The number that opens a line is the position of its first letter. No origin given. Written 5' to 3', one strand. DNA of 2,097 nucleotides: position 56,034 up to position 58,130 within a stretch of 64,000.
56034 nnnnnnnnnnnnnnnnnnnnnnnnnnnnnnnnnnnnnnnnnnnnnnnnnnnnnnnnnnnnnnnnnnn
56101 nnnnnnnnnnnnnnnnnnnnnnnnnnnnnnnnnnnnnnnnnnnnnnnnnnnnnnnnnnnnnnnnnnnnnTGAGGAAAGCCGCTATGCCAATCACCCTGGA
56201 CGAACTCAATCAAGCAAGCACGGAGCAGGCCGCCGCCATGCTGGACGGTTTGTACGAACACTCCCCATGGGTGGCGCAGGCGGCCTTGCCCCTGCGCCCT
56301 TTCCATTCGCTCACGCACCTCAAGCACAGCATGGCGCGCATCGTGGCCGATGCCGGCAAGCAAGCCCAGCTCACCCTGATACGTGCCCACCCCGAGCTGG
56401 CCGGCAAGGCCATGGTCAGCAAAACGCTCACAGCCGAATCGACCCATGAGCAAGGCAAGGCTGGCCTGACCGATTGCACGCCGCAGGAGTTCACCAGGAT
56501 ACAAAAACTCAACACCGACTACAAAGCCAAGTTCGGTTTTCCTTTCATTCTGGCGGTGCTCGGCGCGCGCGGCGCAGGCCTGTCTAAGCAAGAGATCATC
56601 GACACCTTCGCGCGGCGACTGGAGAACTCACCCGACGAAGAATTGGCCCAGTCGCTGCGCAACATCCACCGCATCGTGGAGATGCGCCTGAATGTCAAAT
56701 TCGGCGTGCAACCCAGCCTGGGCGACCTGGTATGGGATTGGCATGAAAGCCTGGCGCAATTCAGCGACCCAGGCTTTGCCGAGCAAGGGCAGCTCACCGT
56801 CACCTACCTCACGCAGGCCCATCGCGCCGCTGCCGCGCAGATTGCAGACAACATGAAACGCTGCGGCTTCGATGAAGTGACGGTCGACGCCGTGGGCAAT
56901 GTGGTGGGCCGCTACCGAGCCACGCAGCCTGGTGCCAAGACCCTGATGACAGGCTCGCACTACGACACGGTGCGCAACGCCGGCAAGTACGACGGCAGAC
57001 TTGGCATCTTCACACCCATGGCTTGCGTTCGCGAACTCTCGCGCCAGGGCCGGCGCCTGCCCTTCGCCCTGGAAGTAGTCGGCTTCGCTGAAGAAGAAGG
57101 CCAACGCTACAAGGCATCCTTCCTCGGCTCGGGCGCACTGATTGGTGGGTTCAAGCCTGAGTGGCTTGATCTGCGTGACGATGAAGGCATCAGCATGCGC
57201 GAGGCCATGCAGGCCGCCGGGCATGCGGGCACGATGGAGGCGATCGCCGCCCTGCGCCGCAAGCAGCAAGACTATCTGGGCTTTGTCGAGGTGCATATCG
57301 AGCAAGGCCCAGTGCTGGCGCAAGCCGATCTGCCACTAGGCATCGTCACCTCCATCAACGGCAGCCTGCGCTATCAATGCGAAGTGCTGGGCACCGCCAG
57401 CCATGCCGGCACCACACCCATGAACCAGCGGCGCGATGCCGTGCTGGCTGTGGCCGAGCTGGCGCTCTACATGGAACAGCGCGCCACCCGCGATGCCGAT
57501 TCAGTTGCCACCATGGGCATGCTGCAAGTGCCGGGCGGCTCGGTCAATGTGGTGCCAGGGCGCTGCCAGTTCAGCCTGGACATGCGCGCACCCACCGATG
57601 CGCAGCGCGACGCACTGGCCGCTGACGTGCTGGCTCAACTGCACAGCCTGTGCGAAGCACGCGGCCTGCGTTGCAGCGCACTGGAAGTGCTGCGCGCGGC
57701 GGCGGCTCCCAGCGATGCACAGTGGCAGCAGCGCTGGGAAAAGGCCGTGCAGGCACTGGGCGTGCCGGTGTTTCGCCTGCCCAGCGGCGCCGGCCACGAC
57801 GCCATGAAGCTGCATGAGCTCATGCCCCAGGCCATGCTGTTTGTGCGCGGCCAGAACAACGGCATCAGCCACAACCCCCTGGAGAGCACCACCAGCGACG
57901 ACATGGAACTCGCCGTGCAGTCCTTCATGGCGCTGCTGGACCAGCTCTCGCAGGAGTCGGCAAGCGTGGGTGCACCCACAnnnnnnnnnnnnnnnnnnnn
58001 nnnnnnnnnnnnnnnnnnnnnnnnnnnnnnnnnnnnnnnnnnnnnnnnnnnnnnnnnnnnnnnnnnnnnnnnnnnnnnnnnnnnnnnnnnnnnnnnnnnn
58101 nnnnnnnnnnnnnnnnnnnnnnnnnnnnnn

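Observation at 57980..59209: M20 protein with a remodelled metal site: candidate missing ureide enzyme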

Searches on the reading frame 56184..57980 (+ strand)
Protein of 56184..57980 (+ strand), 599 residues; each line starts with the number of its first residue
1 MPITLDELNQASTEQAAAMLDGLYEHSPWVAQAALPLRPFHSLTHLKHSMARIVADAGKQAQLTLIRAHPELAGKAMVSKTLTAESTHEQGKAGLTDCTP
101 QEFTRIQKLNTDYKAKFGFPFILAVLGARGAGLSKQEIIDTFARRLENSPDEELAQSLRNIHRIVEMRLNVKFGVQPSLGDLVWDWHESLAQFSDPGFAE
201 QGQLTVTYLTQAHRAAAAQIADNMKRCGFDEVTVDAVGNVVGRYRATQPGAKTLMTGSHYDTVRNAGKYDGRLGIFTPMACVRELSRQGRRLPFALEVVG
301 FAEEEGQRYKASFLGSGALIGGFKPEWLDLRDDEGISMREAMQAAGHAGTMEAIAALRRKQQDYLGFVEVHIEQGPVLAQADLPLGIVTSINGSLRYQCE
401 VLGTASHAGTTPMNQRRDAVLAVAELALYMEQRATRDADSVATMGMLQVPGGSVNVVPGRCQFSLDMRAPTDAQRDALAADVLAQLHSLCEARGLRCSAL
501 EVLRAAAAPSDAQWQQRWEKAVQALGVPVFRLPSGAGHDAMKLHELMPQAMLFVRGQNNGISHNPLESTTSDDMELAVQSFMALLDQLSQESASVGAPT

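Call 3: search_protein_families(library=pfam, proteins=[window:56184-57980:+])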
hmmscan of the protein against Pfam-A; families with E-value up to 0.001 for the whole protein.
window:56184-57980:+ (599 aa): 4 families
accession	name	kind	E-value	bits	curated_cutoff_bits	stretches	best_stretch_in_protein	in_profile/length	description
PF09349.15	OHCU_decarbox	-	5.2e-45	154.2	24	1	9-170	1-155/155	OHCU decarboxylase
PF01546.33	Peptidase_M20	-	2.7e-18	67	24.6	1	256-586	2-205/206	Peptidase family M20/M25/M40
PF07687.19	M20_dimer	-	1.6e-06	28.5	21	1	391-487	3-100/107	Peptidase dimerisation domain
PF04389.22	Peptidase_M28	-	3.3e-05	24.1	21.3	1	239-320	1-77/193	Peptidase family M28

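Call 4: search_protein_families(library=ncbifam, proteins=[window:56184-57980:+])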
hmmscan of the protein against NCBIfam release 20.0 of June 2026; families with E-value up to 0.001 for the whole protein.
window:56184-57980:+ (599 aa): 30 families (the best 25 are shown)
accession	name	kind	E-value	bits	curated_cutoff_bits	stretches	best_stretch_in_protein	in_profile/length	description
NF010373.0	PRK13799.1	equivalog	8.6e-290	962.3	1087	1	3-591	3-589/591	unknown domain/N-carbamoyl-L-amino acid hydrolase fusion protein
NF006775.0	PRK09290.2-5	equivalog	2.9e-134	447.9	479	1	180-591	12-416/419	allantoate amidohydrolase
NF006773.0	PRK09290.2-2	equivalog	4.9e-115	384.8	584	1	200-587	31-415/419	allantoate amidohydrolase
NF009529.0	PRK12893.1-2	equivalog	3.7e-111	371.8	508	1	179-590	8-409/411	Zn-dependent hydrolase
NF006771.0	PRK09290.1-5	subfamily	6.6e-105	351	399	1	188-590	11-411/413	allantoate amidohydrolase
TIGR01879.1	hydantase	subfamily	1e-97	327.6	204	1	188-580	5-393/401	hydantoinase/carbamoylase family amidase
NF058540.1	Ncarbamyl_ErtE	equivalog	1.2e-97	327.2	520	1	183-589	13-415/418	N-carbamyl-l-glutamate amidohydrolase ErtE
NF006774.0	PRK09290.2-4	equivalog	1.6e-90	304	897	1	203-585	33-413/427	allantoate amidohydrolase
NF006768.0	PRK09290.1-1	equivalog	1.4e-83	281.1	532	1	188-589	11-408/411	allantoate deiminase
NF009527.0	PRK12891.1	subfamily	1.2e-81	275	461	1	187-592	15-424/426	Zn-dependent hydrolase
NF006769.0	PRK09290.1-3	subfamily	2.1e-80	270.4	452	1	188-579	17-402/417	allantoate amidohydrolase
NF009531.0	PRK12893.1-5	equivalog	1.1e-74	251.4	486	1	214-590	39-413/421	Zn-dependent hydrolase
NF006770.0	PRK09290.1-4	equivalog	3.1e-70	236.9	372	1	208-589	28-401/403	allantoate amidohydrolase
TIGR03176.1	AllC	equivalog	2.6e-68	230.6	597.75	1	191-589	10-403/406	allantoate deiminase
NF006772.0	PRK09290.2-1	subfamily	3.9e-67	226.9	424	1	191-595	22-422/430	allantoate amidohydrolase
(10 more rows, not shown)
